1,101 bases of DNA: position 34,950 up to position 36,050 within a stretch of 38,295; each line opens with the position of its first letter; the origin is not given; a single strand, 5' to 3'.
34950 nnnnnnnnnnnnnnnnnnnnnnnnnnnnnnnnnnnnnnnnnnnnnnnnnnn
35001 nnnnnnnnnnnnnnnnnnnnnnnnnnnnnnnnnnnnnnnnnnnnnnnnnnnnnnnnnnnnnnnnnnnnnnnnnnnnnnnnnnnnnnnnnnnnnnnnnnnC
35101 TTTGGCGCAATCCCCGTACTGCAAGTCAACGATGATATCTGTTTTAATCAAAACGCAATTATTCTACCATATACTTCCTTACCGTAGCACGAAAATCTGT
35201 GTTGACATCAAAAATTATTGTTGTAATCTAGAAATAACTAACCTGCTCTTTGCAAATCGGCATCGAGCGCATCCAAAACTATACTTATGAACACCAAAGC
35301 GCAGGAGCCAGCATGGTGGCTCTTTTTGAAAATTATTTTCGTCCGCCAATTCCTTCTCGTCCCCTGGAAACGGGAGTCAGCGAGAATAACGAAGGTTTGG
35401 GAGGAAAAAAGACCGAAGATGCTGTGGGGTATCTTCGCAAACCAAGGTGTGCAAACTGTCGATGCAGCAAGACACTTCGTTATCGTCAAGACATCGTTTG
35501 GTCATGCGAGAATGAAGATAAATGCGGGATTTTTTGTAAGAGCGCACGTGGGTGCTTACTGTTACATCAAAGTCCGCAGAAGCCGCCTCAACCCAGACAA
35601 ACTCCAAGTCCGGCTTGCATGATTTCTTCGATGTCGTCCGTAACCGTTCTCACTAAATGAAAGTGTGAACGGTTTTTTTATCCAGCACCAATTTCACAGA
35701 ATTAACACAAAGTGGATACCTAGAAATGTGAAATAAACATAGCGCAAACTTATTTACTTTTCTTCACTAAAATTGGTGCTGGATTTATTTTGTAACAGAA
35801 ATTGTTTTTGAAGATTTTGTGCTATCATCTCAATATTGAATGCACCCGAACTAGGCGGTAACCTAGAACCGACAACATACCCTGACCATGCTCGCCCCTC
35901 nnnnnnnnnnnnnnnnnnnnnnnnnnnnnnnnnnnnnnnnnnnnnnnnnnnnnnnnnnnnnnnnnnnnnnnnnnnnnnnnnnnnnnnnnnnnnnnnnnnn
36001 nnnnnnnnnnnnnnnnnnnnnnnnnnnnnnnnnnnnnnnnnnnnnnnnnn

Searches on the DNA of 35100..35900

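Call 4: search_rna_families(source=window, start=35100, end=35900, threshold=evalue, max_evalue=10, show_alignments=5)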
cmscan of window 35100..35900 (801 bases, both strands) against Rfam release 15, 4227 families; matches with E-value up to 10: 3.
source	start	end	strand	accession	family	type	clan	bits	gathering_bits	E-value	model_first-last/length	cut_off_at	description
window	35643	35673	+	RF02861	IR_84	Gene; sRNA;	-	18.7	51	1.4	16-46/186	no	Neisseria sRNA 84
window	35691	35734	+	RF01371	CRISPR-DR58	Gene; CRISPR;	-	18.4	38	1.1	1-37/37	no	CRISPR RNA direct repeat element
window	35381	35437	+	RF00157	SNORD39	Gene; snRNA; snoRNA; CD-box;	CL00057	13.9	35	7.7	1-80/80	no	Small nucleolar RNA SNORD55/SNORD39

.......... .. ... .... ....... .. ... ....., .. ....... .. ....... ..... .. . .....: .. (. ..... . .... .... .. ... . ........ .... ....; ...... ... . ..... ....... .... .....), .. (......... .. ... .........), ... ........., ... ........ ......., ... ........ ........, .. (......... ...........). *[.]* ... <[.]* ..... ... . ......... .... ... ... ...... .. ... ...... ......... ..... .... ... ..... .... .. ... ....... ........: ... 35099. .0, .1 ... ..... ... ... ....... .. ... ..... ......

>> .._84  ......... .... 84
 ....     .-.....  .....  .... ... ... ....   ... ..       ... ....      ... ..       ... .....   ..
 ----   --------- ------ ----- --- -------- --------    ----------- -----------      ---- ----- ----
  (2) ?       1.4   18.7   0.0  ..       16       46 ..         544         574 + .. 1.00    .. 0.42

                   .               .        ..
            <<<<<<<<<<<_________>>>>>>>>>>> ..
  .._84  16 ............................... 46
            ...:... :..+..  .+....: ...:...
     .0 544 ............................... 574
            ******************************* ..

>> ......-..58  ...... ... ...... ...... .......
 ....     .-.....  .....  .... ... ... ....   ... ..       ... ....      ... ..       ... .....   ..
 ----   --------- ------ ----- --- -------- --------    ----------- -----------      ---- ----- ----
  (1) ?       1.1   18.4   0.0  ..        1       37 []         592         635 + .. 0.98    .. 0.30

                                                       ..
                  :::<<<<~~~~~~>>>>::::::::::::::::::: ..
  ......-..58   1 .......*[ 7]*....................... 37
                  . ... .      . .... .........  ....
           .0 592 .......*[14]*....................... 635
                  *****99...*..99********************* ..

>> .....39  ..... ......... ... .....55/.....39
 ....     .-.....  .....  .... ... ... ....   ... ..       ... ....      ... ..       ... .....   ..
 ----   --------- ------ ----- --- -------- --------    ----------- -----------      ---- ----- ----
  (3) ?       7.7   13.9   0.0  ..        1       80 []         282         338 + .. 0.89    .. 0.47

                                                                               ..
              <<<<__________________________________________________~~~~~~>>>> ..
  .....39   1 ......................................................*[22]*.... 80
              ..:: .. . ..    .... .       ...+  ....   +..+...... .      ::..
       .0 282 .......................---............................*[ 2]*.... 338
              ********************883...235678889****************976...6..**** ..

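Call 20: search_rna_families(source=window, start=35380, end=35640, threshold=evalue, max_evalue=10, show_alignments=6)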
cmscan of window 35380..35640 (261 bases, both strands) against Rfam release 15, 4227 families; matches with E-value up to 10: 1.
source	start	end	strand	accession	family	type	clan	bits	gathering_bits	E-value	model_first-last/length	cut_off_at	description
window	35381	35437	+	RF00157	SNORD39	Gene; snRNA; snoRNA; CD-box;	CL00057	13.9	35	2.5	1-80/80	no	Small nucleolar RNA SNORD55/SNORD39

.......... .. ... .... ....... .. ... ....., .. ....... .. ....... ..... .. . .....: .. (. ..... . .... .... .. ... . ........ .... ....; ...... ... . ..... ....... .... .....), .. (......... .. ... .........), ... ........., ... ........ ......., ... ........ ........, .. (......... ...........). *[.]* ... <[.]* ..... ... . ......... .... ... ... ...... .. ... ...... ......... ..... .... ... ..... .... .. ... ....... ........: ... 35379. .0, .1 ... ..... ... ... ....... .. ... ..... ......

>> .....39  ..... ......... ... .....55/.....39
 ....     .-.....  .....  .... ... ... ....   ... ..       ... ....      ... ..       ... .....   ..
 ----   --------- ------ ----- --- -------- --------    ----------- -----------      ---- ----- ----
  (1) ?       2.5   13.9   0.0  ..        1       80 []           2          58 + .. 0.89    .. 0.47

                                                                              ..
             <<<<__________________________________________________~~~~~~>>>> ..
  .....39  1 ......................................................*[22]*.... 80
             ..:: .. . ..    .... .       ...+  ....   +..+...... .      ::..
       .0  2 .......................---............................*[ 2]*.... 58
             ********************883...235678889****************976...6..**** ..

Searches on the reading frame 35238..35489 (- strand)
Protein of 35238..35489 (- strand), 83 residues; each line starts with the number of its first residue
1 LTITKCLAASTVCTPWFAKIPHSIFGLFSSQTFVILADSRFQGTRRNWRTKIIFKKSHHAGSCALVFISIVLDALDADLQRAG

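Call 12: search_protein_families(library=pfam, proteins=[window:35238-35489:-], max_evalue=1)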
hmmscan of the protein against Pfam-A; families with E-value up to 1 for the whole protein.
window:35238-35489:- (83 aa): 0 families
